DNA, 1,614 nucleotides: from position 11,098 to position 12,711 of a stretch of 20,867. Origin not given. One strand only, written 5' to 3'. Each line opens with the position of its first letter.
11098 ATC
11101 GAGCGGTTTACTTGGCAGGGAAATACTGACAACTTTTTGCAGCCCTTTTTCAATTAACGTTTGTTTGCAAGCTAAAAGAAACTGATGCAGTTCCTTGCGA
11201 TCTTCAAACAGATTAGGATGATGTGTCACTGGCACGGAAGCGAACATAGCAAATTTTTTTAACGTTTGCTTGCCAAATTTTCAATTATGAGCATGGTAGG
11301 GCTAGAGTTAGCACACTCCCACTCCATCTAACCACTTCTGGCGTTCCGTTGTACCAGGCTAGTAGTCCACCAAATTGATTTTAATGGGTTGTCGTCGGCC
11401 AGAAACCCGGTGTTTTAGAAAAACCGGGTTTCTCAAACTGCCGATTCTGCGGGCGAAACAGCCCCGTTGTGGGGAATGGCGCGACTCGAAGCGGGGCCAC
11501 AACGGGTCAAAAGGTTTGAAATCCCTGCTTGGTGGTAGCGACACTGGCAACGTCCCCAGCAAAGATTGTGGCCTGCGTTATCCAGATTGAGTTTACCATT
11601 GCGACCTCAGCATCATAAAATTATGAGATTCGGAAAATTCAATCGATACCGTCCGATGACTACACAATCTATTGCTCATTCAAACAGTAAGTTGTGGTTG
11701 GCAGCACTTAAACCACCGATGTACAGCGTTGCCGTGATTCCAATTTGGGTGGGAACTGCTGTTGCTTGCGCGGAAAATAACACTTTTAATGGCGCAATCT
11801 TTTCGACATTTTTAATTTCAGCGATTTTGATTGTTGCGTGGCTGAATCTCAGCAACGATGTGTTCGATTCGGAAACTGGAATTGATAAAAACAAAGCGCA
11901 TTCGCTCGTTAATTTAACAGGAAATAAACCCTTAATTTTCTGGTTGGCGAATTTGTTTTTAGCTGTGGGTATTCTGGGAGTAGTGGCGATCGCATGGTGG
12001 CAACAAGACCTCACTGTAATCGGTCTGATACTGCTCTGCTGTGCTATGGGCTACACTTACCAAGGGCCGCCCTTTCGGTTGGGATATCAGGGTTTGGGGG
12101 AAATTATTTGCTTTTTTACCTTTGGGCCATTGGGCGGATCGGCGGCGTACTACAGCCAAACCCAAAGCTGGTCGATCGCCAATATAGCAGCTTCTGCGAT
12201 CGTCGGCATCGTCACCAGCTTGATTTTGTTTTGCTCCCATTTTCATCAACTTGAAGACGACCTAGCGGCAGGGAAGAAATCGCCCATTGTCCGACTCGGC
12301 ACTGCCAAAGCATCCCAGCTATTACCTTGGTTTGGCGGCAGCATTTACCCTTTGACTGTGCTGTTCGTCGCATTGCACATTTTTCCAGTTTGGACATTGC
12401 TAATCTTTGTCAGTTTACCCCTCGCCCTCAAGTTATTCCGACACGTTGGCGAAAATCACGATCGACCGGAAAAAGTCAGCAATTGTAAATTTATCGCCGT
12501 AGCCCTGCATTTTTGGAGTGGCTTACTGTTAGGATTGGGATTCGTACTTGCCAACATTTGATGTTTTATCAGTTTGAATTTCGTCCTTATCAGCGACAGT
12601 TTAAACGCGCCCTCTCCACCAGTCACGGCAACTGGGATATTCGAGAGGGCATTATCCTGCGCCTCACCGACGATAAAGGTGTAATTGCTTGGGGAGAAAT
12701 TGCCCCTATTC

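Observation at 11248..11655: Structured divergent promoter region between menFD and menACE: 33-bp palindrome plus alternative GC hairpins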

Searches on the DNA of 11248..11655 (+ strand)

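Call 12: search_dna_similar(query=window:11340-11600:+, collection=plasmids, mode=distant, max_evalue=0.01, max_rows=40)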
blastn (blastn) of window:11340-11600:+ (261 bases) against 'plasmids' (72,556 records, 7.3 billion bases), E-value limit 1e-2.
No match.

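Call 35: search_rna_families(source=window, start=11248, end=11655, threshold=evalue, max_evalue=1)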
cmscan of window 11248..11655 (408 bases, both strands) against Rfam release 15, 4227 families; matches with E-value up to 1: 0.
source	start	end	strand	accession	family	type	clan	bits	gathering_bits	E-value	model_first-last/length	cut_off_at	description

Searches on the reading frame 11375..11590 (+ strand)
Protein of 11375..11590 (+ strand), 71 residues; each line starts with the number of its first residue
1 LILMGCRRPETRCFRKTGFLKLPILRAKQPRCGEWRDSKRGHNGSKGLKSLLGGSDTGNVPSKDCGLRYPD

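Call 10: search_protein_families(library=pfam, proteins=[window:11375-11590:+])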
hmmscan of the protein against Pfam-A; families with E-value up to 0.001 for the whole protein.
window:11375-11590:+ (71 aa): 0 families

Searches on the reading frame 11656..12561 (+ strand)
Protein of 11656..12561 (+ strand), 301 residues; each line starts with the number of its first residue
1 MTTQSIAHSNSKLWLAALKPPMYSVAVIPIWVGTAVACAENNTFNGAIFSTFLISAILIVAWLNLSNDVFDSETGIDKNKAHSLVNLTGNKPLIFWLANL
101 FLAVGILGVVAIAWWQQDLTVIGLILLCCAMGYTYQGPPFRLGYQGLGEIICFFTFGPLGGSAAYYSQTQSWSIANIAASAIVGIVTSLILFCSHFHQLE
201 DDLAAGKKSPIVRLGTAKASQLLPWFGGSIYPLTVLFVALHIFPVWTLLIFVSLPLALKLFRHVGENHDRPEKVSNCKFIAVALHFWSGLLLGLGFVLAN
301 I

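Call 10: search_protein_families(library=pfam, proteins=[window:11656-12561:+])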
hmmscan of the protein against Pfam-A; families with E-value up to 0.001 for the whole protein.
window:11656-12561:+ (301 aa): 1 family
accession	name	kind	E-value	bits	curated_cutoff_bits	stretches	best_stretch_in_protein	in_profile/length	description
PF01040.23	UbiA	-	4.8e-28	98.6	34.2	1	26-275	1-244/250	UbiA prenyltransferase family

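Call 18: find_encoding_contigs(protein=window:11656-12561:+, flank=10000, max_places=6)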
Protein window:11656-12561:+ (301 aa): 3 contigs read that carry it; 3 places shown.
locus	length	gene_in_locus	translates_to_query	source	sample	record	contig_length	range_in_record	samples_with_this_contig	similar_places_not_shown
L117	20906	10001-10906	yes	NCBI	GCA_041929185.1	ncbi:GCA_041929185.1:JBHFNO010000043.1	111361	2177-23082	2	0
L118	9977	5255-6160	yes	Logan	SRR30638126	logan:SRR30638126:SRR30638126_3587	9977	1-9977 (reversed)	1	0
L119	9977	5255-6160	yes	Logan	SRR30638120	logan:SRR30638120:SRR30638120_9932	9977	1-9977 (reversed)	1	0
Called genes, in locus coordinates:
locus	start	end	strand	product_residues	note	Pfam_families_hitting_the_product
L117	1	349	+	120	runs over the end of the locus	PF01927:Mut7-C (weak), PF18480:DUF5615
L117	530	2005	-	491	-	PF02789:Peptidase_M17_N, PF00883:Peptidase_M17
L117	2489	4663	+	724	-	PF07719:TPR_2 (faint), PF13174:TPR_6 (faint), PF13428:TPR_14 (faint), PF13432:TPR_16 (faint), PF01464:SLT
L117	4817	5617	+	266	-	PF00902:TatC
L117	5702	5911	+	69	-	-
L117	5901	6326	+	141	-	PF05016:ParE_toxin (faint), PF06296:RelE (weak)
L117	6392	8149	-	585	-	PF02776:TPP_enzyme_N, PF16582:TPP_enzyme_M_2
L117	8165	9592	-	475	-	PF00425:Chorismate_bind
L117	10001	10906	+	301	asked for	PF01040:UbiA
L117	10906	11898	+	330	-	PF21508:MenC_N, PF13378:MR_MLE_C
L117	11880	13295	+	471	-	PF00501:AMP-binding, PF13193:AMP-binding_C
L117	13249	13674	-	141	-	PF13279:4HBT_2, PF03061:4HBT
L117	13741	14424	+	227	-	PF05685:Uma2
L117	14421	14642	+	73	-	-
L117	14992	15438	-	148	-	PF05099:TerB (weak)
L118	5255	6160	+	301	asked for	PF01040:UbiA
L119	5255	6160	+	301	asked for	PF01040:UbiA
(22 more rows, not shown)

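Call 21: find_homologous_proteins(query=window:11656-12561:+, max_evalue=1e-60)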
Query window:11656-12561:+ (301 aa): 3586 proteins with E <= 1e-60 among 8000 candidates; the best 120 are listed.
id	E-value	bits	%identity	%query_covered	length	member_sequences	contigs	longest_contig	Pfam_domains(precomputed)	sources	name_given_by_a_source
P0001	2.0e-191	653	98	100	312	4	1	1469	PF01040.24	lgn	-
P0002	1.6e-169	581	87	95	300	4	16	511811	PF01040.24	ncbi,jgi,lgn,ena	-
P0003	1.0e-165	569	84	100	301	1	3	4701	PF01040.24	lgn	-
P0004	1.4e-164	565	82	100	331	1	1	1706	PF01040.24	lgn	-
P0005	1.8e-162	558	82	100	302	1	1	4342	PF01040.24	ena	-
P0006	7.0e-160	549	82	99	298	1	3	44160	PF01040.24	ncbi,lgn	-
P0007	2.1e-159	548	80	100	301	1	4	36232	PF01040.24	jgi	-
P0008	2.6e-159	548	83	99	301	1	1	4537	PF01040.24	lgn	-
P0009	4.7e-159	547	80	100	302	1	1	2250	PF01040.24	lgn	-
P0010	8.4e-159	546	79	100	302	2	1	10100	PF01040.24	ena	-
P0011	9.5e-159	546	80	99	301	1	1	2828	PF01040.24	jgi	jgi:1,4-dihydroxy-2-naphthoate octaprenyltransferase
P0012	1.8e-158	545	78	95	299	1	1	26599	PF01040.24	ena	-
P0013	3.3e-158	544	79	99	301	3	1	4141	PF01040.24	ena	-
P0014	8.0e-158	543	78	99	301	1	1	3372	PF01040.24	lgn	-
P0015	2.6e-157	541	79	100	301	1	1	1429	PF01040.24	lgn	-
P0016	3.8e-157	541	78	100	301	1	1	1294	PF01040.24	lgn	-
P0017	1.5e-156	539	78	99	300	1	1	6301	PF01040.24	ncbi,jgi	jgi:1,4-dihydroxy-2-naphthoate octaprenyltransferase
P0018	2.8e-156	538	78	100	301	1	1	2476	PF01040.24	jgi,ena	-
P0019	3.1e-156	538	79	100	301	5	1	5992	PF01040.24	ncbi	-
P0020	3.1e-156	537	79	99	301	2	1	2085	PF01040.24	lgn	-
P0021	3.3e-156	537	78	99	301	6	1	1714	PF01040.24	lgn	-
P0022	4.1e-156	537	78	99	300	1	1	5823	PF01040.24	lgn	-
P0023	8.1e-156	536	79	99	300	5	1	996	PF01040.24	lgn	-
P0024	1.4e-155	535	78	99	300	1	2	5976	PF01040.24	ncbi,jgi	jgi:1,4-dihydroxy-2-naphthoate octaprenyltransferase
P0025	1.4e-155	535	78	100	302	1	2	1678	PF01040.24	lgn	-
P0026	1.6e-155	535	78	100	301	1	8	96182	PF01040.24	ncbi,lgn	ncbi:MAG TPA: 2-carboxy-1,4-naphthoquinone phytyltransferase [Leptolyngbyaceae cyanobacterium]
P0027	1.6e-155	535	78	96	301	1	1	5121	PF01040.24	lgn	-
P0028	2.2e-155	535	78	100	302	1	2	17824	PF01040.24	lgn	-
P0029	2.5e-155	535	77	96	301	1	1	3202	PF01040.24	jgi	-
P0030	2.7e-155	534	77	96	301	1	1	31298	PF01040.24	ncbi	-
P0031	2.9e-155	534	78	99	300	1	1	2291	PF01040.24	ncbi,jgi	jgi:1,4-dihydroxy-2-naphthoate octaprenyltransferase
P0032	4.0e-155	534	78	99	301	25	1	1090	PF01040.24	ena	-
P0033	4.2e-155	534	78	99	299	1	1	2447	PF01040.24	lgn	-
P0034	4.5e-155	534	80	97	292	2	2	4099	PF01040.24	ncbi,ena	-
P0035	4.9e-155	534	78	99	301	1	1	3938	PF01040.24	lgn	-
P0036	5.6e-155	533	78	100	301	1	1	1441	PF01040.24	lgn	-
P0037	5.6e-155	533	78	96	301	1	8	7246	PF01040.24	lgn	-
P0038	7.5e-155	533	78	96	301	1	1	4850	PF01040.24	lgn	-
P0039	7.5e-155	533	78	96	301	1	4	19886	PF01040.24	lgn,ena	-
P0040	8.0e-155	533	78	96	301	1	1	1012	PF01040.24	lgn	-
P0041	8.1e-155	533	78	96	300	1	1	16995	PF01040.24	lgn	-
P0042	1.1e-154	532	77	96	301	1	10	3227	PF01040.24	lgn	-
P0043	1.1e-154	532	78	99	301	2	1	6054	PF01040.24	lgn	-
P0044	1.2e-154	532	78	99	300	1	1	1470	PF01040.24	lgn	-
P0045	1.6e-154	532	77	99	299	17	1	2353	PF01040.24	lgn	-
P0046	1.7e-154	532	78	99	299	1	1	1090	PF01040.24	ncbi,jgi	jgi:1,4-dihydroxy-2-naphthoate octaprenyltransferase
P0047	1.7e-154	532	78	98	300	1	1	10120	PF01040.24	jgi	jgi:1,4-dihydroxy-2-naphthoate octaprenyltransferase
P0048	2.0e-154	532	77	100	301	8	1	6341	PF01040.24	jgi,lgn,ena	-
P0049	2.1e-154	531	77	96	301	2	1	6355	PF01040.24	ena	-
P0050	2.2e-154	531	80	96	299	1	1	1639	PF01040.24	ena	-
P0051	2.4e-154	531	77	100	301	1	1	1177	PF01040.24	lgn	-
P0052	2.4e-154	531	76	96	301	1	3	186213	PF01040.24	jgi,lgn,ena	jgi:1,4-dihydroxy-2-naphthoate octaprenyltransferase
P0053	2.9e-154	531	78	99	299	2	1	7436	PF01040.24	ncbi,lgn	ncbi:MAG TPA: 2-carboxy-1,4-naphthoquinone phytyltransferase [Coleofasciculaceae cyanobacterium]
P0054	3.0e-154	531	77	100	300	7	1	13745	PF01040.24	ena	-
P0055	3.1e-154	531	80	99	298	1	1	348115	PF01040.24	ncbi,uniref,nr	ncbi:2-carboxy-1,4-naphthoquinone phytyltransferase [Microcoleus sp. FACHB-68]|uniref:2-carboxy-1,4-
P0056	3.7e-154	531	78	100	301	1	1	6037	PF01040.24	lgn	-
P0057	4.2e-154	531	78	99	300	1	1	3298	PF01040.24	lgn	-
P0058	4.9e-154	530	76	95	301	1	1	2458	PF01040.24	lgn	-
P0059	5.4e-154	530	77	100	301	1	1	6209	PF01040.24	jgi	jgi:1,4-dihydroxy-2-naphthoate octaprenyltransferase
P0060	5.8e-154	530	78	100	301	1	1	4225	PF01040.24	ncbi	-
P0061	6.2e-154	530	77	96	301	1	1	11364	PF01040.24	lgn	-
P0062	6.8e-154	530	78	99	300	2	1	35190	PF01040.24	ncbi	-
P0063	7.1e-154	530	78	100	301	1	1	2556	PF01040.24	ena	-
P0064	7.1e-154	530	77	100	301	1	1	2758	PF01040.24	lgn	-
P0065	7.4e-154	530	78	99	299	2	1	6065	PF01040.24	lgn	-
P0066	7.5e-154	530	78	100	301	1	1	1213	PF01040.24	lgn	-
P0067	8.0e-154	530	78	99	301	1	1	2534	PF01040.24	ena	-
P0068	8.1e-154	530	79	99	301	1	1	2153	PF01040.24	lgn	-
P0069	8.5e-154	529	78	95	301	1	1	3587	PF01040.24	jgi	jgi:1,4-dihydroxy-2-naphthoate octaprenyltransferase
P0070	8.6e-154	529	76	99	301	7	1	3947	PF01040.24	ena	-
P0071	9.3e-154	529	79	99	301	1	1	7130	PF01040.24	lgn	-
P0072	9.5e-154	529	77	100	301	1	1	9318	PF01040.24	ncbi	-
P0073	9.5e-154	529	76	96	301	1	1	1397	PF01040.24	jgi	jgi:1,4-dihydroxy-2-naphthoate octaprenyltransferase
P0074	1.0e-153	529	78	99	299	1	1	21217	PF01040.24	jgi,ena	jgi:1,4-dihydroxy-2-naphthoate phytyltransferase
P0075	1.3e-153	529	78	99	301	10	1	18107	PF01040.24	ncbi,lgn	ncbi:MAG: 2-carboxy-1,4-naphthoquinone phytyltransferase [Phormidium sp.]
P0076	1.5e-153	529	77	99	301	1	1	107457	PF01040.24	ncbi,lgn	-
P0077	1.6e-153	529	77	100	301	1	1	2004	PF01040.24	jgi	-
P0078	1.8e-153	528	79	99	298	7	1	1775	PF01040.24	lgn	-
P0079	1.9e-153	528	76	99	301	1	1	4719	PF01040.24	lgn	-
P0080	2.4e-153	528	77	100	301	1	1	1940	PF01040.24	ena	-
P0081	2.5e-153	528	78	99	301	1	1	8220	PF01040.24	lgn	-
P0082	3.0e-153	528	76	96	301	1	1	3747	PF01040.24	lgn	-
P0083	4.4e-153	527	78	96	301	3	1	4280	PF01040.24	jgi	jgi:1,4-dihydroxy-2-naphthoate octaprenyltransferase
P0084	5.0e-153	527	76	96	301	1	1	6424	PF01040.24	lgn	-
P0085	6.1e-153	527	77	100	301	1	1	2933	PF01040.24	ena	-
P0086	8.1e-153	526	78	100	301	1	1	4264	PF01040.24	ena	-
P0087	8.2e-153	526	77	96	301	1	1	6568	PF01040.24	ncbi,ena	-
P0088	8.7e-153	526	76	99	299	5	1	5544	PF01040.24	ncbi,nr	ncbi:MAG: 2-carboxy-1,4-naphthoquinone phytyltransferase [Coleofasciculus sp. Co-bin14]|nr:2-carboxy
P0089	9.9e-153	526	77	100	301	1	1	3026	PF01040.24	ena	-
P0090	1.1e-152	526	77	100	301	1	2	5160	PF01040.24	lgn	-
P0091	1.2e-152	526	77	96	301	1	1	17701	PF01040.24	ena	-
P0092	1.2e-152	526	78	94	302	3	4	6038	PF01040.24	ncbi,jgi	jgi:1,4-dihydroxy-2-naphthoate octaprenyltransferase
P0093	1.3e-152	526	78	95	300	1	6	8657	PF01040.24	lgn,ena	-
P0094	1.4e-152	525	79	99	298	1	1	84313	PF01040.24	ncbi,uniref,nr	ncbi:2-carboxy-1,4-naphthoquinone phytyltransferase [Microcoleus sp. FACHB-672]|uniref:2-carboxy-1,4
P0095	1.5e-152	525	78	99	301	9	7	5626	PF01040.24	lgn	-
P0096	1.5e-152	525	76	99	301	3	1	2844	PF01040.24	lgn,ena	-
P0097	1.5e-152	525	76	99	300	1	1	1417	PF01040.24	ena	-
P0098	1.5e-152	525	76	99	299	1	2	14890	PF01040.24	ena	-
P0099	1.6e-152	525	76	96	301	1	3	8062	PF01040.24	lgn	-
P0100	1.7e-152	525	77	100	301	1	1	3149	PF01040.24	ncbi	-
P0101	1.9e-152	525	76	99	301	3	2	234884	PF01040.24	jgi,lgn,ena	jgi:1,4-dihydroxy-2-naphthoate octaprenyltransferase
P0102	1.9e-152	525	77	100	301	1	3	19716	PF01040.24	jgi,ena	jgi:1,4-dihydroxy-2-naphthoate octaprenyltransferase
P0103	2.0e-152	525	78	100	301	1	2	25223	PF01040.24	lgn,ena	-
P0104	2.1e-152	525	77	95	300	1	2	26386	PF01040.24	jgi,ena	jgi:1,4-dihydroxy-2-naphthoate octaprenyltransferase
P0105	2.2e-152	525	78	99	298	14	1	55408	PF01040.24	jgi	jgi:1,4-dihydroxy-2-naphthoate phytyltransferase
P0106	2.3e-152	525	76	95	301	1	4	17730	PF01040.24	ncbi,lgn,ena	-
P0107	2.3e-152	525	77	99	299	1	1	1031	PF01040.24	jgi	jgi:1,4-dihydroxy-2-naphthoate octaprenyltransferase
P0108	2.3e-152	525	78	96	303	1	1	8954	PF01040.24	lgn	-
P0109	2.4e-152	525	77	99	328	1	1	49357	PF01040.24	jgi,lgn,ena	jgi:1,4-dihydroxy-2-naphthoate octaprenyltransferase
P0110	2.4e-152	525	77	100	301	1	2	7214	PF01040.24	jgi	jgi:2-carboxy-1,4-naphthoquinone phytyltransferase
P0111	2.5e-152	525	77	100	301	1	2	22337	PF01040.24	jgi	jgi:1,4-dihydroxy-2-naphthoate octaprenyltransferase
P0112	2.9e-152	524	77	99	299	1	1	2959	PF01040.24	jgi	jgi:1,4-dihydroxy-2-naphthoate octaprenyltransferase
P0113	2.9e-152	524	77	99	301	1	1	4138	PF01040.24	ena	-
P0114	2.9e-152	524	77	100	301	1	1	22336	PF01040.24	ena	-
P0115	3.2e-152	524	78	99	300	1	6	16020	PF01040.24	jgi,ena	jgi:1,4-dihydroxy-2-naphthoate octaprenyltransferase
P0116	3.4e-152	524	77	99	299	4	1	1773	PF01040.24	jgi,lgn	jgi:1,4-dihydroxy-2-naphthoate octaprenyltransferase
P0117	3.5e-152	524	76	99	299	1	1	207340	PF01040.24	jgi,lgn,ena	jgi:1,4-dihydroxy-2-naphthoate octaprenyltransferase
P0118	3.5e-152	524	79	100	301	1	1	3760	PF01040.24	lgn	-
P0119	3.7e-152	524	77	100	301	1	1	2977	PF01040.24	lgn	-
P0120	3.9e-152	524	78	99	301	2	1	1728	PF01040.24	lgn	-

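Call 22: find_encoding_contigs(protein=P0002, flank=3000, max_places=4)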
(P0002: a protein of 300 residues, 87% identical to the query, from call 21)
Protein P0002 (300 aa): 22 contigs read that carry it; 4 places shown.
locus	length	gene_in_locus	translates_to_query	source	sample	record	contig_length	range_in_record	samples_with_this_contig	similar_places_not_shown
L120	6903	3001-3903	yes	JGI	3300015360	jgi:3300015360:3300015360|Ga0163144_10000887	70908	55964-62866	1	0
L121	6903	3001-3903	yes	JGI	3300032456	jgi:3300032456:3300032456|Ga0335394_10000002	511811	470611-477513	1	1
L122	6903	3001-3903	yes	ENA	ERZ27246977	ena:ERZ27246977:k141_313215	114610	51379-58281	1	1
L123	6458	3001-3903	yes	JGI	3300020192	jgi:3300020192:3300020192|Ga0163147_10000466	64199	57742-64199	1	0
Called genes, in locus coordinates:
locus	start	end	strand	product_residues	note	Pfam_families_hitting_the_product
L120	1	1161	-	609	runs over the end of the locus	-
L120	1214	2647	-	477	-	PF00425:Chorismate_bind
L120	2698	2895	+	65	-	-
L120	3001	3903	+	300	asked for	PF01040:UbiA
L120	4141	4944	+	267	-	PF12146:Hydrolase_4, PF00561:Abhydrolase_1, PF12697:Abhydrolase_6, PF00756:Esterase (weak)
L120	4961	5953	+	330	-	PF21508:MenC_N, PF13378:MR_MLE_C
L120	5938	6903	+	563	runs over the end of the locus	PF00501:AMP-binding, PF13193:AMP-binding_C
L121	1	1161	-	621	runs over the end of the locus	-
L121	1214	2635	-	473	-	PF00425:Chorismate_bind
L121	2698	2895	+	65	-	-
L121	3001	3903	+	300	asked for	PF01040:UbiA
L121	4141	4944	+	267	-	PF12146:Hydrolase_4, PF00561:Abhydrolase_1, PF12697:Abhydrolase_6, PF00756:Esterase (weak)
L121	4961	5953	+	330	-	PF21508:MenC_N, PF13378:MR_MLE_C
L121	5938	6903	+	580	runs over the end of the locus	PF00501:AMP-binding, PF13193:AMP-binding_C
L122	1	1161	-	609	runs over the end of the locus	-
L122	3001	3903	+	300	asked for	PF01040:UbiA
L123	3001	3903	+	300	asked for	PF01040:UbiA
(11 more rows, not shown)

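Call 23: find_encoding_contigs(protein=P0001, flank=3000, max_places=2)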
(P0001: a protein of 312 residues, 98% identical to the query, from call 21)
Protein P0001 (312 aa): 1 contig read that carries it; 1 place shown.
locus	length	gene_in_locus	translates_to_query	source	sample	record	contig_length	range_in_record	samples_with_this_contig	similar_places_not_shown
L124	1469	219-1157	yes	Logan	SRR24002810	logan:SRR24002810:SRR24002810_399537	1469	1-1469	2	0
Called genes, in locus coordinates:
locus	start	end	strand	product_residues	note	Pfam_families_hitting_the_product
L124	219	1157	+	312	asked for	PF01040:UbiA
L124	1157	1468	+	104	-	?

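Call 24: find_encoding_contigs(protein=P0003, flank=3000, max_places=2)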
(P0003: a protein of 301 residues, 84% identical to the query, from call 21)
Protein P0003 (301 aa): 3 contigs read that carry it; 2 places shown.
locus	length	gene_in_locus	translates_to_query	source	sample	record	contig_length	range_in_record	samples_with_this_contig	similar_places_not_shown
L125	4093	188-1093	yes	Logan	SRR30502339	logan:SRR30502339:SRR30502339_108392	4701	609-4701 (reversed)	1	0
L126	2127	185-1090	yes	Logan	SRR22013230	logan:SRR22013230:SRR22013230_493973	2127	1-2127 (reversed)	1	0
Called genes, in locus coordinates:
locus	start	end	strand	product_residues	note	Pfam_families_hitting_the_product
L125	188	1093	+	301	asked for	PF01040:UbiA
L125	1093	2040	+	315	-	PF21508:MenC_N, PF13378:MR_MLE_C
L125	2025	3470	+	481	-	PF00501:AMP-binding, PF13193:AMP-binding_C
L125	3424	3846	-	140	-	PF13279:4HBT_2, PF03061:4HBT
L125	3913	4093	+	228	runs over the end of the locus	PF05685:Uma2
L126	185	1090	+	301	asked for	PF01040:UbiA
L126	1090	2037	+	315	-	PF21508:MenC_N, PF13378:MR_MLE_C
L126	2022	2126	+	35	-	?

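Call 25: find_encoding_contigs(protein=P0006, flank=3000, max_places=2)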
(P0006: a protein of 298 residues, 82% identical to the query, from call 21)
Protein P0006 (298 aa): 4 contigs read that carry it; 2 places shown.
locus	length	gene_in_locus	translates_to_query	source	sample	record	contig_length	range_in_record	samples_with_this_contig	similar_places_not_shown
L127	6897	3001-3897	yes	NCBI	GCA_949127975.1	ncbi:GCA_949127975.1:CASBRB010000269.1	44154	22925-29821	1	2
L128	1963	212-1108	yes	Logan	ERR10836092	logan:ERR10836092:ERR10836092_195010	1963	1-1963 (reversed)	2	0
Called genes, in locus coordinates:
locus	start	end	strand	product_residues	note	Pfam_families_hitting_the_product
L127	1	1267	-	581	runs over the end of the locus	PF02776:TPP_enzyme_N, PF02775:TPP_enzyme_C (faint), PF16582:TPP_enzyme_M_2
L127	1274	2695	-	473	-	PF00425:Chorismate_bind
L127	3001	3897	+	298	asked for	PF01040:UbiA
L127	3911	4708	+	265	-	PF03096:Ndr (weak), PF12146:Hydrolase_4, PF00561:Abhydrolase_1, PF12697:Abhydrolase_6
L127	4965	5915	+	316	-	PF21508:MenC_N, PF13378:MR_MLE_C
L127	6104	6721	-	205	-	-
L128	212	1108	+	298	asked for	PF01040:UbiA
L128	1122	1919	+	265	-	PF03096:Ndr (weak), PF12146:Hydrolase_4, PF00561:Abhydrolase_1, PF12697:Abhydrolase_6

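Call 41: find_encoding_contigs(protein=P0008, flank=2500, max_places=2)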
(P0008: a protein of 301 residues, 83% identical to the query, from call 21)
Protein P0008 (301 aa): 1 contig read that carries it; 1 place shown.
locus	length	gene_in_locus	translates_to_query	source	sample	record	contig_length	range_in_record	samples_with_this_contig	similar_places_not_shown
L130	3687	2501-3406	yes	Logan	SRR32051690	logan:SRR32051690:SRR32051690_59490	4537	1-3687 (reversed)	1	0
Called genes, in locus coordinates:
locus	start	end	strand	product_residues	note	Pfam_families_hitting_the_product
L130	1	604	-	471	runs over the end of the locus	PF00425:Chorismate_bind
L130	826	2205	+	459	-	PF00067:p450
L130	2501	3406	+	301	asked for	PF01040:UbiA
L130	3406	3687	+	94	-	?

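Call 42: find_encoding_contigs(protein=P0005, flank=2500, max_places=2)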
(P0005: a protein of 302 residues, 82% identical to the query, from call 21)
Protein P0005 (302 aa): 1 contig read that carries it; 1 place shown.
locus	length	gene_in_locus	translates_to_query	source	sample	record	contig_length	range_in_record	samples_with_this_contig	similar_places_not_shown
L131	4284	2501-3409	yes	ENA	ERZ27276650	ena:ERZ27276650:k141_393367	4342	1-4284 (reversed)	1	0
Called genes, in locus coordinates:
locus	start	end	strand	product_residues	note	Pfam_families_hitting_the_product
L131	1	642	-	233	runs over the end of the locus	?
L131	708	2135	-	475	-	PF00425:Chorismate_bind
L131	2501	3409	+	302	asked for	PF01040:UbiA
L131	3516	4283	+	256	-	?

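Call 43: find_encoding_contigs(protein=P0007, flank=2500, max_places=2)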
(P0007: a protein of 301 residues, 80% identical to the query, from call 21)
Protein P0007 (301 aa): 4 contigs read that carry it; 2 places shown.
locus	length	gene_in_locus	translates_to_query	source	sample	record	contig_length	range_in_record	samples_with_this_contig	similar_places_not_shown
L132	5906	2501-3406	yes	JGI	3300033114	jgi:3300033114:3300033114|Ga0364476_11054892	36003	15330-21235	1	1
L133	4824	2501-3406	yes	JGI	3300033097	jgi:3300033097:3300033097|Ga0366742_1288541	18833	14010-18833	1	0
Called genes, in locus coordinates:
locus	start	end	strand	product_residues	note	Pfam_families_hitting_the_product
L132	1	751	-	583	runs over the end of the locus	PF02776:TPP_enzyme_N, PF16582:TPP_enzyme_M_2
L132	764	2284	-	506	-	PF00425:Chorismate_bind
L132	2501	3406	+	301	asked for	PF01040:UbiA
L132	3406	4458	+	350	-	PF21508:MenC_N, PF13378:MR_MLE_C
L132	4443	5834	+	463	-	PF00501:AMP-binding, PF13193:AMP-binding_C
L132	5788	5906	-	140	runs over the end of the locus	PF01643:Acyl-ACP_TE (weak), PF13279:4HBT_2, PF03061:4HBT (weak)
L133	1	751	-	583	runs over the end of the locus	PF02776:TPP_enzyme_N, PF16582:TPP_enzyme_M_2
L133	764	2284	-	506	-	PF00425:Chorismate_bind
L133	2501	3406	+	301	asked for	PF01040:UbiA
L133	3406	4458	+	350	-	PF21508:MenC_N, PF13378:MR_MLE_C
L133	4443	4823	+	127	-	?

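Call 44: find_encoding_contigs(protein=P0004, flank=2500, max_places=2)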
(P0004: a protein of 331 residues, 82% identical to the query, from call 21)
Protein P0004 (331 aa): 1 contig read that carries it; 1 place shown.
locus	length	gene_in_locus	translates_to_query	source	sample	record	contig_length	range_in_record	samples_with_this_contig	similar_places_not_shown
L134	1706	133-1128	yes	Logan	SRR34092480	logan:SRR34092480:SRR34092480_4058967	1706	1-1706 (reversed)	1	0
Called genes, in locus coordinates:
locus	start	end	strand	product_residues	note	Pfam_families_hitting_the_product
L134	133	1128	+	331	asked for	PF01040:UbiA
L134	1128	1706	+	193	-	?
